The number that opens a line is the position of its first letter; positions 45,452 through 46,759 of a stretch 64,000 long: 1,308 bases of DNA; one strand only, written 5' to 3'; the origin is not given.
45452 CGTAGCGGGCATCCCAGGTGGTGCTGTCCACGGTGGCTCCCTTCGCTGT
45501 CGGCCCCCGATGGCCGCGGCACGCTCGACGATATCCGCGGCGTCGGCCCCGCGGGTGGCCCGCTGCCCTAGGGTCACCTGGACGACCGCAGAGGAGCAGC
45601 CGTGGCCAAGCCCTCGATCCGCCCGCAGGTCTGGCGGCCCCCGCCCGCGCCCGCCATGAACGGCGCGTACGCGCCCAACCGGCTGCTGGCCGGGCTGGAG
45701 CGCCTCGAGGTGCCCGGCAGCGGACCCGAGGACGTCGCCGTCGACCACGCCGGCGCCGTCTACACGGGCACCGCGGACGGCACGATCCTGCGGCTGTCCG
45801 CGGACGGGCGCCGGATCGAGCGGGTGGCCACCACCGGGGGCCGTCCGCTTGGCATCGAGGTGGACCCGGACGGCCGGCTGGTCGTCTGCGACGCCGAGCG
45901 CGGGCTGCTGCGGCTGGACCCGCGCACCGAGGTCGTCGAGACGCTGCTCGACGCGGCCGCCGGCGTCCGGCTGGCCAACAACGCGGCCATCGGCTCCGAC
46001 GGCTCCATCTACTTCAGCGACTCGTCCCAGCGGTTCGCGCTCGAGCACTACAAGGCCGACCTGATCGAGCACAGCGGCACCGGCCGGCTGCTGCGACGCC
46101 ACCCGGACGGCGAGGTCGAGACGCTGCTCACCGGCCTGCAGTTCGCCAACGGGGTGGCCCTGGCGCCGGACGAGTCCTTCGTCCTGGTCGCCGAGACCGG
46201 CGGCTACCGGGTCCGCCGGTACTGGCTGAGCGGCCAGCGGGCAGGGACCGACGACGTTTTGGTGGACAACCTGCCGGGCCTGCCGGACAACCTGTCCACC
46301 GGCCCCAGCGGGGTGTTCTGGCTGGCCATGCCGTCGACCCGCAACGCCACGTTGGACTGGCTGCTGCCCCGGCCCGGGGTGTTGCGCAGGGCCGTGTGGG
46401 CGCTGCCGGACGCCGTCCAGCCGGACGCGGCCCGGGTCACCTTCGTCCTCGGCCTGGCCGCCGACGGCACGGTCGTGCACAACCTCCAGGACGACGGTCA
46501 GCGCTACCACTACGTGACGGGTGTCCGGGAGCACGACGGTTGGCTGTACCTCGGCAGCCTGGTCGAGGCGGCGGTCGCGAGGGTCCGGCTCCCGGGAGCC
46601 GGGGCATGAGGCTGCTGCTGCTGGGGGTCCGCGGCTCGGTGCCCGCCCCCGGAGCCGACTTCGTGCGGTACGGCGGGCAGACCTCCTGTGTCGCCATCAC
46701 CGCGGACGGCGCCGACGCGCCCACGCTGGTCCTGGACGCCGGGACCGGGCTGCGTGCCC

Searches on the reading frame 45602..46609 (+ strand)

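Call 21: search_protein_families(library=pfam, proteins=[window:45602-46609:+], max_evalue=0.001)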
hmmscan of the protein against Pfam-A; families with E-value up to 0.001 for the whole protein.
window:45602-46609:+ (335 aa): 4 families
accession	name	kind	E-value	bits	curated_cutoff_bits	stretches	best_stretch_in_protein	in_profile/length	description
PF03088.22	Str_synth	-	1.6e-22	79.9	25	1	132-211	7-88/89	Strictosidine synthase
PF20067.5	SSL_N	-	1e-19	70.6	18.9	1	21-65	1-46/46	Strictosidine synthase-like, N-terminal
PF08450.18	SGL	-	1.2e-16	61.5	26.3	1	60-247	22-205/246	SMP-30/Gluconolactonase/LRE-like region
PF01436.27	NHL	-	9.2e-07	29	20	0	81-102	3-24/28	NHL repeat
